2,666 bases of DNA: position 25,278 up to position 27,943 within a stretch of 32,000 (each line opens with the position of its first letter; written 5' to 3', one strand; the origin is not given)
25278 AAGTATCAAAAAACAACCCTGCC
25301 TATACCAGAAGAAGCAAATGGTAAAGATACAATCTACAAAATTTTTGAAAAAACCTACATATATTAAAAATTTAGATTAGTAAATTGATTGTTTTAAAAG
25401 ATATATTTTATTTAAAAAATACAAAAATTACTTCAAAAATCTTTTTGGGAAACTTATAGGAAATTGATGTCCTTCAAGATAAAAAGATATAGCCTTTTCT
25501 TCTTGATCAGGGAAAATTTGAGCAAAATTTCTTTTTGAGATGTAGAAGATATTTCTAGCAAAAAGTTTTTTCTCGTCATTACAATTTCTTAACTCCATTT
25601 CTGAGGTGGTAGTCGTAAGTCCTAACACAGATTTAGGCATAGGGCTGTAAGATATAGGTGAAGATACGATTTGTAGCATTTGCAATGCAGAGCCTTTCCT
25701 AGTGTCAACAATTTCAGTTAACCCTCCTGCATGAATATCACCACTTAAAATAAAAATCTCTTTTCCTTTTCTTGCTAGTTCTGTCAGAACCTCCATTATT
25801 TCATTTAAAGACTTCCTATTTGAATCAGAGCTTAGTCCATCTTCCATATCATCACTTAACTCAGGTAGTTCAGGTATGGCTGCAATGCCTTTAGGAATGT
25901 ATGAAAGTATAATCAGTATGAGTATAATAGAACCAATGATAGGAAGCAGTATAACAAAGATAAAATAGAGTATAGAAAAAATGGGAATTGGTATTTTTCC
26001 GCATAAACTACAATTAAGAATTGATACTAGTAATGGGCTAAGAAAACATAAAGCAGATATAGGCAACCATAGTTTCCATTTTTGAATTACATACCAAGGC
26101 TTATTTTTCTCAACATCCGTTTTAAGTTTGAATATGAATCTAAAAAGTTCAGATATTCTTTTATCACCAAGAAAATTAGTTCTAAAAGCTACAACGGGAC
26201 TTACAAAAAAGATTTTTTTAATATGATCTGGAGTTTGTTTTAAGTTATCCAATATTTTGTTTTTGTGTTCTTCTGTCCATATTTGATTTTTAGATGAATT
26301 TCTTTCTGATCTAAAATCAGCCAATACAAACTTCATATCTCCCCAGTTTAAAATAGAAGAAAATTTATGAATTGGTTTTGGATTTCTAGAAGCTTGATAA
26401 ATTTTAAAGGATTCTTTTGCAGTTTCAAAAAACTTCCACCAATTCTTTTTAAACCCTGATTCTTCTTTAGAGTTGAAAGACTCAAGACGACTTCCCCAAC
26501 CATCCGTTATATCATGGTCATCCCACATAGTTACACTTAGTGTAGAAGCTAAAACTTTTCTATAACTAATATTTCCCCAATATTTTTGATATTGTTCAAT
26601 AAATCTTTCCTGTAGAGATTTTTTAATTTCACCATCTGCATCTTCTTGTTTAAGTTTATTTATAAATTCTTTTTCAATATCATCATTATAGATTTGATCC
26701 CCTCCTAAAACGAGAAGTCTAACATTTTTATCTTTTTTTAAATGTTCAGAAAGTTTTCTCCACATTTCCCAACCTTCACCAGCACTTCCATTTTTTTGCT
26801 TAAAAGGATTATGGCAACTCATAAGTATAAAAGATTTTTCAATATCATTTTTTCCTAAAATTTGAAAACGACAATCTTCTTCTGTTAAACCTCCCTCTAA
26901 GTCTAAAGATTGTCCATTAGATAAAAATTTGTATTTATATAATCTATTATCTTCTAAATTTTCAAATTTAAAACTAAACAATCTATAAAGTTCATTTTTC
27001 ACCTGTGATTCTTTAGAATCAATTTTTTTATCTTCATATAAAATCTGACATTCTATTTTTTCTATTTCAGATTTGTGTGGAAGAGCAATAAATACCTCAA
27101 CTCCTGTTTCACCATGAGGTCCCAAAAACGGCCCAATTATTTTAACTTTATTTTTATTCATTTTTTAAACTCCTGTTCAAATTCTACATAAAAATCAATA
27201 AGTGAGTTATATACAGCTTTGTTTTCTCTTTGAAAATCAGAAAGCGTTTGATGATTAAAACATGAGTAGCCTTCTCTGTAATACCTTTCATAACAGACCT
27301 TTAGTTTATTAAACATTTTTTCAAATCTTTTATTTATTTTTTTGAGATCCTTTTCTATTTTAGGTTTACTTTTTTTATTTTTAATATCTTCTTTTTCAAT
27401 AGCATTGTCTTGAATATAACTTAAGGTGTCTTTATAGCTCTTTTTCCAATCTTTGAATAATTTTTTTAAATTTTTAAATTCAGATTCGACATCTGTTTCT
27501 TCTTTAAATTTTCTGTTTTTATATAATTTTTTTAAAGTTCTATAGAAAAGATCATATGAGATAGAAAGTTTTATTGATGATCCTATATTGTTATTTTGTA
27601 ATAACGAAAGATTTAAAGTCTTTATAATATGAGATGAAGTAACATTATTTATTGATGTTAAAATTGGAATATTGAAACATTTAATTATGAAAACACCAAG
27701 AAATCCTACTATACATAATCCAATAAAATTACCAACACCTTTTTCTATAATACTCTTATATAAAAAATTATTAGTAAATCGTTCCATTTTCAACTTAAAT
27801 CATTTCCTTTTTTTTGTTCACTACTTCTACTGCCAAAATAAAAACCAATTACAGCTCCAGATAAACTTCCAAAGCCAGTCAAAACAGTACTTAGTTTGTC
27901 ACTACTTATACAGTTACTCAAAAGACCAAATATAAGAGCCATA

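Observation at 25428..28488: Tightly coupled three-gene operon: 4-TM protein, 1-TM Lys-rich protein, PhoD-like metallophosphatase (candidate novel membrane-associated system)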

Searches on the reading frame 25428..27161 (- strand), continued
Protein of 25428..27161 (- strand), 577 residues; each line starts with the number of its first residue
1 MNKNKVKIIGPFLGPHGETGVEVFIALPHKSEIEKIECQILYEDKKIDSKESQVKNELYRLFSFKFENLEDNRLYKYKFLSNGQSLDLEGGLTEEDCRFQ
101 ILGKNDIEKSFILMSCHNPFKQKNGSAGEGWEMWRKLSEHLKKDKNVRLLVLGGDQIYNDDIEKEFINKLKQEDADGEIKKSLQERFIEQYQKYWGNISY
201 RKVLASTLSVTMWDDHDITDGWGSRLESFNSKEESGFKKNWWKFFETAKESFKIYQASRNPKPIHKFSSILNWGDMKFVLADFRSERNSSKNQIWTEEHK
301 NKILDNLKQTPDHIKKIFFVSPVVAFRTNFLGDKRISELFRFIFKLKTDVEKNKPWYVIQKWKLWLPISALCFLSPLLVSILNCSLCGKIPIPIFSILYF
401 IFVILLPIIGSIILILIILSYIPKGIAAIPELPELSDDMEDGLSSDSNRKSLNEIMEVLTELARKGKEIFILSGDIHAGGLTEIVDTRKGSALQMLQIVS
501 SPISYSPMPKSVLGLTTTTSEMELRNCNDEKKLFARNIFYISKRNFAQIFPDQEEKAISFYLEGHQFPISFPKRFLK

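Call 76: search_protein_families(library=padloc, proteins=[L168:9546-10418:+, L168:10411-12300:+, L172:736-1218:+, L001:1063-2457:-, L001:15876-16346:+, L167:8488-8928:-, L171:5500-6852:+, L171:4187-5473:+, L002:3037-6261:-, L170:5997-6440:-], max_evalue=0.00001)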
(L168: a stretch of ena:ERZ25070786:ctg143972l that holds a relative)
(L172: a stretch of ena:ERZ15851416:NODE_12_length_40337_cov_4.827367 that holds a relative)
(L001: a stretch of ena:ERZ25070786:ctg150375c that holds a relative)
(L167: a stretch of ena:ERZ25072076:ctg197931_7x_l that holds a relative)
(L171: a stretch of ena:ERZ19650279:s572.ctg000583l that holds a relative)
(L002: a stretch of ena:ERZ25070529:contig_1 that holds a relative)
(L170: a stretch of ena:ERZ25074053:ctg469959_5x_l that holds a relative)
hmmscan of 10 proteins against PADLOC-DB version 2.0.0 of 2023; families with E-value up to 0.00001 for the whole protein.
L168:9546-10418:+ (290 aa): 22 families
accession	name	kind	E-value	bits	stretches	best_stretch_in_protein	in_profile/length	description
PDLC04080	SIR2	-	1.2e-44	150.8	2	161-278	231-344/347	-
PDLC04089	SIR2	-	2.4e-40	136.8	2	161-249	196-283/336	-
PDLC04084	SIR2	-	4.7e-32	109.8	1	24-280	177-385/414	-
PDLC04090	SIR2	-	1.8e-22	78.1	2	28-109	191-274/426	-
PDLC02186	SIR2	-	2.2e-21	74.4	2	28-123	165-261/412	-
PDLC04076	SIR2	-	1.8e-19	68.2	2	25-117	160-254/406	-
PDLC04081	SIR2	-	5.9e-19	66.4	1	9-105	119-216/345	-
PDLC04093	SIR2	-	9.2e-19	65.7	2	24-102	149-219/395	-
PDLC04094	SIR2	-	2.5e-16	57.9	2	25-103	148-216/399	-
PDLC04075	SIR2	-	1e-14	52.2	2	10-105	171-268/414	-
PDLC04085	SIR2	-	3.3e-14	50.6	1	26-230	199-378/463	-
PDLC04079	SIR2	-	1.1e-13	48.6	1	26-112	185-272/430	-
PDLC04087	SIR2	-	2e-13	48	1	16-105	122-204/343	-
PDLC02414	Aga_SIR2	-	1e-10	39.5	1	24-108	116-185/313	-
PDLC02408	Aga_SIR2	-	1.1e-10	39.1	1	23-108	145-214/343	Class II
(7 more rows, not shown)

L168:10411-12300:+ (629 aa): 15 families
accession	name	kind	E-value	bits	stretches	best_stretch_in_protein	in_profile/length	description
PDLC04097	HerA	-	2.1e-174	579.6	1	14-628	5-613/618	-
PDLC04102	HerA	-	1.9e-70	236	2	11-290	4-292/654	-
PDLC04105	HerA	-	1.3e-64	216.8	2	370-628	287-555/576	-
PDLC04098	HerA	-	2.2e-55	186.5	2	449-628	484-668/686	-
PDLC04106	HerA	-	4.8e-48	162.2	2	471-627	491-647/667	-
PDLC04103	HerA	-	6.9e-47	158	2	441-627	391-575/579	-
PDLC02185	HerA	-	7.3e-39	131.9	2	446-627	403-580/585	-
PDLC04100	HerA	-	1.4e-32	111.1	2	479-626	432-572/580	-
PDLC02188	HerA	-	2.1e-31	107.4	2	356-627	275-561/578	-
PDLC04104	HerA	-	1.9e-25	87.4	1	446-628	177-356/379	-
PDLC01055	HerA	-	6.8e-19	66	2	421-565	353-487/532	Type III coevolved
PDLC04101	HerA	-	7.9e-18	62.4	1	9-219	6-211/400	-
PDLC04099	HerA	-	5.9e-17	59.7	1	16-218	11-211/214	-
PDLC04107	HerA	-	7.4e-16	56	1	16-218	13-211/306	-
PDLC04140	mad8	-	8e-16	56.4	1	168-607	27-300/314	mads_8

L172:736-1218:+ (160 aa): 3 families
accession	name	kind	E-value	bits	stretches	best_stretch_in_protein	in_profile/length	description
PDLC00886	HORMA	-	1.2e-37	127.5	1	2-159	5-163/164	HORMA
PDLC00879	HORMA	-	1.4e-22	78.3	1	2-158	5-168/169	HORMA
PDLC00880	HORMA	-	3.3e-07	28.6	1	3-159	6-165/167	HORMA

L001:1063-2457:- (464 aa): 61 families (the best 25 are shown)
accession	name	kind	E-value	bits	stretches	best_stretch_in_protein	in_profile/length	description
PDLC04664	PDC-M47A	-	5.4e-203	673.1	1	1-464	1-460/461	-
PDLC04033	PD-T4-4_A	-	2.2e-159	529.6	1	1-463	1-457/460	-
PDLC04032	PD-T4-4_A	-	2.4e-68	229.3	1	1-461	1-466/474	-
PDLC02979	AriA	-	5.8e-29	100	1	2-370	5-373/373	-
PDLC02980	AriA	-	3.8e-20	71.1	1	21-370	1-303/304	-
PDLC03878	NsnB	-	2.8e-19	68.1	1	3-385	5-295/345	-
PDLC04214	HEC-02A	-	2.2e-16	58.1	1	247-386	160-298/338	-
PDLC04213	HEC-02A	-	2.9e-15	54.6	1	245-378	153-284/337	-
PDLC02358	Old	-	6.9e-14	49.5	1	320-382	279-344/578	Old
PDLC00285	PtuA1|PtuA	-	7.6e-13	46.5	1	290-375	248-335/432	AAA ATPase domain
PDLC02915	ATPase-Toprim_I-B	-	7.3e-12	42.9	1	325-389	255-317/623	-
PDLC04710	PDC-M56A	-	1.1e-11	42.4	1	327-448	242-350/382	-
PDLC00067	GajA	-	2e-11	41.1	0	327-383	306-361/604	AAA ATPase domain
PDLC04146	HEC-02B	-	5.1e-11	40.2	1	328-378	241-291/344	-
PDLC04177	HEC-01A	-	2.9e-10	37.7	1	322-374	293-344/393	-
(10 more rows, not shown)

L001:15876-16346:+ (156 aa): 9 families
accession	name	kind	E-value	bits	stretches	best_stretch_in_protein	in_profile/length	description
PDLC00429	ThsB1|ThsB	-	2.3e-21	74.6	1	2-135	4-143/167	TIR-like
PDLC04688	PDC-M50B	-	1.5e-15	55.8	1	1-123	1-125/162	-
PDLC00418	ThsB1|ThsB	-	3e-14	51.2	1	2-133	4-136/155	TIR-like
PDLC00431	ThsB1|ThsB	-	7e-14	50.5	1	1-120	1-121/162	TIR-like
PDLC00433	ThsB1|ThsB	-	1.7e-13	48.9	1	1-121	1-119/164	TIR-like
PDLC00421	ThsB1|ThsB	-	1.5e-11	42.4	1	13-118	23-133/180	TIR-like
PDLC00440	ThsB2|ThsB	-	1.4e-10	39.5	1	2-133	4-146/169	TIR-like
PDLC00427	ThsB1|ThsB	-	1.5e-08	32.8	1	2-75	4-78/170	TIR-like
PDLC00426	ThsB1|ThsB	-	2.3e-06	25.2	1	49-101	284-333/352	TIR-like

L167:8488-8928:- (146 aa): 7 families
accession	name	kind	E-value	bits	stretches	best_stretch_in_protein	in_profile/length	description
PDLC00431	ThsB1|ThsB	-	2.6e-58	195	1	1-146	1-162/162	TIR-like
PDLC04688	PDC-M50B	-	5.5e-47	158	1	1-143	1-158/162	-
PDLC00433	ThsB1|ThsB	-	7.3e-35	118.4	1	1-111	1-109/164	TIR-like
PDLC00428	ThsB1|ThsB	-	3.4e-07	28.8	1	1-88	1-102/219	TIR-like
PDLC00418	ThsB1|ThsB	-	8.4e-07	27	1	3-102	5-104/155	TIR-like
PDLC00429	ThsB1|ThsB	-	7.1e-06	24.2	1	4-98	6-102/167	TIR-like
PDLC00438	ThsB1|ThsB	-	9.9e-06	23.7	0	1-77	1-74/206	TIR-like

L171:5500-6852:+ (450 aa): 7 families
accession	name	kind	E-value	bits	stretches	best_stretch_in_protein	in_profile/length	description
PDLC04959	PDC-S20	-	5e-63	212.2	1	50-387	40-393/464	-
PDLC04956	PDC-S20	-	9e-46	155.2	1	58-378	41-383/450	-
PDLC04957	PDC-S20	-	4.2e-37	126.7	1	48-263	28-255/446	-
PDLC04958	PDC-S20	-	6.3e-37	126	1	50-263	28-254/458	-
PDLC02210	QatA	-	1.3e-12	45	1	173-264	179-278/593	-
PDLC02209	QatA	-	1.5e-11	41.7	1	139-233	153-243/646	-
PDLC02361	PifA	-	1.7e-10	38.1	1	58-269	48-259/720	PifA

L171:4187-5473:+ (428 aa): 4 families
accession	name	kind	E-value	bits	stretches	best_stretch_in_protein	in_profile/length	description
PDLC03976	PD-Lambda-1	-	1.5e-137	457.4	1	38-425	91-479/491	-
PDLC03977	PD-Lambda-1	-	6.1e-131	435.7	1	34-425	87-478/496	-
PDLC05041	PDC-S57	-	1.7e-19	68.3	1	301-396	3-92/212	-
PDLC05042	PDC-S57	-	9.7e-11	39.8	1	298-387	2-89/245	-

L002:3037-6261:- (1074 aa): 23 families
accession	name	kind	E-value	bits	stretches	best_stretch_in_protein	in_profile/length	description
PDLC01075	C3a139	-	3.5e-46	156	1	17-802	10-760/948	HKD+Snf2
PDLC02621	DrmD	-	8.6e-35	118.2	1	447-816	329-675/1040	DrmD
PDLC02623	DrmD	-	2.3e-27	93.2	1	598-834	465-681/1040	DrmD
PDLC02193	PLD_Helicase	-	5.8e-25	85.6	2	599-788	619-816/905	-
PDLC00659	HmaA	-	2.6e-23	79.9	1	508-770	338-611/1176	SNF2 helicase / DEAD-box helicase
PDLC02619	DrmD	-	3.3e-21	73.1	1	545-868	301-628/872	DrmD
PDLC02500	BrxHI|BrxHII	-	1.3e-20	71.6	1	513-856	346-654/933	BrxHI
PDLC02504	BrxHI|BrxHII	-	2.9e-19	66.5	1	497-816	327-625/971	BrxHII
PDLC02625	DrmD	-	4.1e-17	60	1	540-806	149-409/792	DrmD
PDLC02572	DrmA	-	2.6e-16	56.8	1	539-771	394-623/1043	DrmA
PDLC02632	DrmD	-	3.6e-16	56.8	1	537-788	395-643/662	DrmD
PDLC02843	DpdE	-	6.1e-16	55.5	1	665-769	564-663/1091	DpdE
PDLC02620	DrmD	-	1.1e-15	54.8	1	499-785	323-592/1060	DrmD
PDLC02633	DrmD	-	9.2e-14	48.3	1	533-784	393-643/839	DrmD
PDLC02840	DpdE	-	2e-13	47.6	1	632-781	526-665/1091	DpdE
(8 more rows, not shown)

L170:5997-6440:- (147 aa): 0 families

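Call 97: search_dna_similar(query=window:25428-27161:-, collection=plasmids, mode=protein, max_rows=15)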
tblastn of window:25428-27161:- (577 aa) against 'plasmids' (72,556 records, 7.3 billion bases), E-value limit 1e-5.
Records with a match: 127; places in all: 128; records where one place covers at least 80% of the query: 0.
Best place of each record, by identity: <60% 127.
By first word of the organism name: Pseudomonas 98; Paracoccus 7; Azospirillum 7; Sulfitobacter 3; Thioclava 2; Roseivivax 2; Martelella 1; Dysgonomonadaceae 1; Skermanella 1; Stutzerimonas 1; and 4 more.
By predicted mobility (MOB-suite, as given by PLSDB): non-mobilizable 97; conjugative 24; mobilizable 6.
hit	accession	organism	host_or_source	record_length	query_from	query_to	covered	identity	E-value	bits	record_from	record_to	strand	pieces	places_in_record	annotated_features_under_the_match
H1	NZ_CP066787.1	Martelella lutilitoris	single cell,cold seep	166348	68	294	39%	28.3%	1e-9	69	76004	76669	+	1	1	alkaline phosphatase D family protein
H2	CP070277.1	Dysgonomonadaceae bacterium zrk40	single cell,cold seep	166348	68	294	39%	28.3%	1e-9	69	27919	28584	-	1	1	alkaline phosphatase family protein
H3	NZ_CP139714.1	Sulfitobacter sp. OXR-159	Bacterial Culture,hydrothermal vent ...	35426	68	288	38%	27.8%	2e-11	75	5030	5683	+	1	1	alkaline phosphatase D family protein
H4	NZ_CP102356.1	Paracoccus sp. SMMA_5_TC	pure culture,Lotus pond, a sulfur-borax ...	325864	104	331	40%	26.6%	2e-11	75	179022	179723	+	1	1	alkaline phosphatase D family protein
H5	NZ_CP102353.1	Paracoccus sp. SMMA_5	pure culture,Lotus pond, a sulfur-borax ...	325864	104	331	40%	26.6%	2e-11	75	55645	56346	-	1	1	alkaline phosphatase D family protein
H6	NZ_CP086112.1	Skermanella rosea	single cell,hydrocarbon-contaminated ...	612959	60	336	48%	21.7%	3e-10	71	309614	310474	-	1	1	alkaline phosphatase D family protein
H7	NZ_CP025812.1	Sulfitobacter sp. SK025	Marine surface water,North Sea (surface ...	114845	68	288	38%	26.7%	5e-10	71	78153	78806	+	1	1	none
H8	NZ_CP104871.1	Pseudomonas aeruginosa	humen being,catheter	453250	132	326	34%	29.3%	1e-11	76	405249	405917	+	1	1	alkaline phosphatase D family protein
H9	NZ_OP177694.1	Pseudomonas aeruginosa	-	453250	132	326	34%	29.3%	1e-11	76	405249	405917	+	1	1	alkaline phosphatase D family protein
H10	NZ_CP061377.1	Pseudomonas aeruginosa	Homo sapiens,urine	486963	132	326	34%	29.3%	1e-11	76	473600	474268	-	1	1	alkaline phosphatase D family protein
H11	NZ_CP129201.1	Pseudomonas aeruginosa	Homo sapiens,sputum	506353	132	326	34%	29.3%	1e-11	76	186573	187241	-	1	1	alkaline phosphatase D family protein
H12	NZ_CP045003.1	Pseudomonas aeruginosa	Homo sapiens,single cell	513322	132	326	34%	29.3%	1e-11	76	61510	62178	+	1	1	alkaline phosphatase D family protein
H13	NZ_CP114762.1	Pseudomonas aeruginosa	Homo sapiens,blood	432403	138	326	33%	29.3%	4e-12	77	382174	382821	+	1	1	alkaline phosphatase D family protein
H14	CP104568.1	Pseudomonas aeruginosa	Homo sapiens,ear swabs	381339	138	326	33%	29.3%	6e-12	77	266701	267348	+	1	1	alkaline phosphatase family protein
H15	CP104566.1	Pseudomonas aeruginosa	Homo sapiens,ear swabs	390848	138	326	33%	29.3%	6e-12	77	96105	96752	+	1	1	alkaline phosphatase family protein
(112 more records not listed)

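Call 98: search_dna_similar(query=window:25428-27161:-, collection=phages, mode=protein, max_rows=10)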
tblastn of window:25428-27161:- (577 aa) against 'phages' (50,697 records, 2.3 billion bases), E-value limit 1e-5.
No match.

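Call 99: get_annotated_region(hit=H8, flank=7000)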
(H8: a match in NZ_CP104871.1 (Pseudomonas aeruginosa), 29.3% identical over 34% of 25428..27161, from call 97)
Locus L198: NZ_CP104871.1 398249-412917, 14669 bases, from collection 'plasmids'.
description: Pseudomonas aeruginosa strain PA30 plasmid pPA30_1, complete sequence
organism: Pseudomonas aeruginosa (NCBI taxid 287)
taxonomy: Bacteria; Pseudomonadota; Gammaproteobacteria; Pseudomonadales; Pseudomonadaceae; Pseudomonas; Pseudomonas aeruginosa
host: -; source: humen being,catheter; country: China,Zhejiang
typing (MOB-suite, as given by PLSDB): non-mobilizable; replicon rep_cluster_1115,rep_cluster_1254,rep_cluster_1254; mating-pair formation MPF_I
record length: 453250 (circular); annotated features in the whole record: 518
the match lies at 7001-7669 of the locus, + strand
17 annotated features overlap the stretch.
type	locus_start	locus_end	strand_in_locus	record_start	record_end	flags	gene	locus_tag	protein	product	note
CDS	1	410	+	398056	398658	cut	-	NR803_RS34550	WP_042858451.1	hypothetical protein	-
CDS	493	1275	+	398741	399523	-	-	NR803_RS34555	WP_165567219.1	N-6 DNA methylase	GO:0006306 - DNA methylation [Evidence IEA]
CDS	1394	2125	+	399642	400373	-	-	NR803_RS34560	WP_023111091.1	cell envelope integrity protein TolA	-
CDS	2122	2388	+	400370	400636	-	-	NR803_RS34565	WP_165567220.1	hypothetical protein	-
CDS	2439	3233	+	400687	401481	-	-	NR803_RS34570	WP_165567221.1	hypothetical protein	-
CDS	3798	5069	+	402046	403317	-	-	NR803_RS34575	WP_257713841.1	phospholipase D-like domain-containing protein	-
CDS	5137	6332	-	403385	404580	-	-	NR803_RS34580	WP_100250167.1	IS3-like element ISPpu29 family transposase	GO:0006313 - DNA transposition [Evidence IEA]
CDS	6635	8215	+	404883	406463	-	-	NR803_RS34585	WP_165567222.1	alkaline phosphatase D family protein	-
CDS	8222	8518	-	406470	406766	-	-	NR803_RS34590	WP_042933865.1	hypothetical protein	-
CDS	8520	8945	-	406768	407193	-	-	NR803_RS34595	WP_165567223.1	hypothetical protein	-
CDS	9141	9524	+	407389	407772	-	-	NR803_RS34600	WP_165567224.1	hypothetical protein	-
CDS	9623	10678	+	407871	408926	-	-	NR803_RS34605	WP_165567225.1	site-specific integrase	GO:0015074 - DNA integration [Evidence IEA]; GO:0006310 - DNA recombination [Evidence IEA]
CDS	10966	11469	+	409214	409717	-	-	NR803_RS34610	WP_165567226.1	hypothetical protein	-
CDS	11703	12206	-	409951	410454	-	-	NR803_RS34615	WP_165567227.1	hypothetical protein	-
CDS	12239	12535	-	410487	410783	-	-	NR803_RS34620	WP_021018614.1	hypothetical protein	-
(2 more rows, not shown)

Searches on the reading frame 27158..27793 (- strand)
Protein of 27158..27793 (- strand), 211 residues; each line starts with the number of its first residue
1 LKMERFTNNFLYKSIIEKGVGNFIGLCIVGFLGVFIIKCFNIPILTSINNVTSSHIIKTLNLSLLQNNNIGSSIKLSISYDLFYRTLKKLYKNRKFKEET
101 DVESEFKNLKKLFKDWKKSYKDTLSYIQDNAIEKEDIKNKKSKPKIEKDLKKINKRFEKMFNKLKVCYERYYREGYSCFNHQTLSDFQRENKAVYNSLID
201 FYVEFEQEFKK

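Call 3: search_protein_families(library=pfam, proteins=[window:27158-27793:-], max_evalue=1)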
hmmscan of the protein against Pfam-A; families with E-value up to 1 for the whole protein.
window:27158-27793:- (211 aa): 5 families
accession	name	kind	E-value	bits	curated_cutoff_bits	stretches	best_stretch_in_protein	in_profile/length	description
PF02696.19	SelO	-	0.0017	17.7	22.8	1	76-160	362-449/466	Protein adenylyltransferase SelO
PF00790.25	VHS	-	0.0038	17.5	29.8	1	48-129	52-132/141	VHS domain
PF19176.5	DUF5858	-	0.046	14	27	1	145-165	22-42/61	Family of unknown function (DUF5858)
PF04336.18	ACP_PD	-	0.28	11.7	27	1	58-172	59-166/183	Acyl carrier protein phosphodiesterase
PF03009.23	GDPD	-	0.43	11.1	23.6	0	54-130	53-131/244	Glycerophosphoryl diester phosphodiesterase family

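Call 4: search_protein_families(library=padloc, proteins=[window:27158-27793:-], max_evalue=1)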
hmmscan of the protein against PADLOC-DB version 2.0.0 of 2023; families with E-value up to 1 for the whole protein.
window:27158-27793:- (211 aa): 0 families

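Call 5: search_protein_families(library=ncbifam, proteins=[window:27158-27793:-], max_evalue=1)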
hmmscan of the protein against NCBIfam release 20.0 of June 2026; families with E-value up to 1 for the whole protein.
window:27158-27793:- (211 aa): 4 families
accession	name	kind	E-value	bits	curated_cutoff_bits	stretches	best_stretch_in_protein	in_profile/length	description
NF041506.1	VapD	equivalog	0.016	15.6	100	1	106-170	10-75/91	VapD family protein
NF052612.1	sll0565_fam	equivalog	0.19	12.2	50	1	100-164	8-71/106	sll0565 family protein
NF010482.0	PRK13907.1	equivalog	0.24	11.5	231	1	123-163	68-107/128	ribonuclease H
NF041860.1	silencer_MvaT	exception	0.26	11.5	180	1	86-153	20-83/125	histone-like nucleoid-structuring protein MvaT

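Call 22: find_homologous_proteins(query=window:27158-27793:-)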
Query window:27158-27793:- (211 aa): 1 proteins with E <= 0.001 among 518 candidates.
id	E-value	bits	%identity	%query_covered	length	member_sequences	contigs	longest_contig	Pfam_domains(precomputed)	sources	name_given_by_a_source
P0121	1.4e-129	447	100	99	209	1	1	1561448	-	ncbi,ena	-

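Call 56: search_protein_families(library=phrogs, proteins=[window:27158-27793:-], max_evalue=0.1)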
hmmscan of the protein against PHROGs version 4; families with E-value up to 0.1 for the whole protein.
window:27158-27793:- (211 aa): 0 families
